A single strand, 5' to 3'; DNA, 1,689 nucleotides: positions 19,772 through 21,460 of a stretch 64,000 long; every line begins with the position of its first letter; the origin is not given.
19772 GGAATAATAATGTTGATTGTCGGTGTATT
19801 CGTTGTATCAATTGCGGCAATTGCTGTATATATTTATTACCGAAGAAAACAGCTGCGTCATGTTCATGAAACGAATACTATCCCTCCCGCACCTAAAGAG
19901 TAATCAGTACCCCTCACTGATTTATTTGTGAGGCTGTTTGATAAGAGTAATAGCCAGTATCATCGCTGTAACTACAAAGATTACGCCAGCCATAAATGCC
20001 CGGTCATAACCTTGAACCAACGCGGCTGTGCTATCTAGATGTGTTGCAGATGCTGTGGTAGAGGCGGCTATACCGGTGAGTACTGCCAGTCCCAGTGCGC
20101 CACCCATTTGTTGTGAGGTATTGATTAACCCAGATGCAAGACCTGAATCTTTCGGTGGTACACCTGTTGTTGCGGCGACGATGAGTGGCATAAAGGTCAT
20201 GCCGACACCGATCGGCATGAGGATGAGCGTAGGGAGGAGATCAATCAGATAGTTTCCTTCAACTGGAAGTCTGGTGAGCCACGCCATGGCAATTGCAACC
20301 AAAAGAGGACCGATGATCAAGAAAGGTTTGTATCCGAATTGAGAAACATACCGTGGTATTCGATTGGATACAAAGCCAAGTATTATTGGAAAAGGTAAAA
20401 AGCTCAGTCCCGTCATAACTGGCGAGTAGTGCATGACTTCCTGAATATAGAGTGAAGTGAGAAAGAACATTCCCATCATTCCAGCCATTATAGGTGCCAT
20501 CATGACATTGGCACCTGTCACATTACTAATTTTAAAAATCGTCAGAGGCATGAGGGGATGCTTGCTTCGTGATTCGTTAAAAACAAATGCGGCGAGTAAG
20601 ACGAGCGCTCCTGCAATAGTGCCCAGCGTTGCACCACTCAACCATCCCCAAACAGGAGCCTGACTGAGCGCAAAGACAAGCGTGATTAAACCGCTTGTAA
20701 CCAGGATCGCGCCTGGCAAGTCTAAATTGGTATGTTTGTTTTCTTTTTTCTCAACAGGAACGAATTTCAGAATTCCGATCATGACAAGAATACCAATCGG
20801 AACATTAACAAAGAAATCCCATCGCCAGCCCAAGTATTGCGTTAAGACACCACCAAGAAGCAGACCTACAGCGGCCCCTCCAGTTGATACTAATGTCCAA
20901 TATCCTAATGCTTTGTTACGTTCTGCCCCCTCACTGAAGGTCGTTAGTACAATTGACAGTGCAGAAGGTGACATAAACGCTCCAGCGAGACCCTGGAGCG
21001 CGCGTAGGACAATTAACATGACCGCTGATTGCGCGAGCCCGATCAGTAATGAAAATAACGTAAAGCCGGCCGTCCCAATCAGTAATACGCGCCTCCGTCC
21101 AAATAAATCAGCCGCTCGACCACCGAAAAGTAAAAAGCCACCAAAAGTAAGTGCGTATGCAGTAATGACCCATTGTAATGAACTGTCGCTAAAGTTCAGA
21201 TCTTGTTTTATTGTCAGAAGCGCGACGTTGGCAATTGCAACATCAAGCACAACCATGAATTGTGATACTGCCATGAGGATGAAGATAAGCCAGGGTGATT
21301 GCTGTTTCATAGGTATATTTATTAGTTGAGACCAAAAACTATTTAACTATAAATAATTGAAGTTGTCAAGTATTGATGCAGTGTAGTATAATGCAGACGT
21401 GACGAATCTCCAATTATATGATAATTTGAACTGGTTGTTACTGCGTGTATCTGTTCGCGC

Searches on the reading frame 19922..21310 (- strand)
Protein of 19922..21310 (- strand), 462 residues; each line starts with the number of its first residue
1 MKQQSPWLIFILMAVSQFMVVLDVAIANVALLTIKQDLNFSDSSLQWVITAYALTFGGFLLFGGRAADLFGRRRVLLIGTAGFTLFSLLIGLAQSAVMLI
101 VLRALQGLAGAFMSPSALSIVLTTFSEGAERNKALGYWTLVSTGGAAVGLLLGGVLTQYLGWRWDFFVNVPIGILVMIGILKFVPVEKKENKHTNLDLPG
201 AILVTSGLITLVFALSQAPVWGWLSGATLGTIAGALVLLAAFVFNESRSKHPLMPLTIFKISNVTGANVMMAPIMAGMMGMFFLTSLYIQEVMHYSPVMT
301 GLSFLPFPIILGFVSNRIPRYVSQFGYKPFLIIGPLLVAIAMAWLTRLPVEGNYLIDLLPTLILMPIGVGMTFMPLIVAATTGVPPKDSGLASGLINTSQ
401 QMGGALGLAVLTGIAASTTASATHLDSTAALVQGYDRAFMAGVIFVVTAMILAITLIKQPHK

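Call 88: search_protein_families(library=pfam, proteins=[window:19922-21310:-], max_evalue=0.001)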
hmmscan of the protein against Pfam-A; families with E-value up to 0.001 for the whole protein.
window:19922-21310:- (462 aa): 1 family
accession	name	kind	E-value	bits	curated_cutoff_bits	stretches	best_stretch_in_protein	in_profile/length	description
PF07690.21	MFS_1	-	1.6e-52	179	33.4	1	14-407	2-346/347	Major Facilitator Superfamily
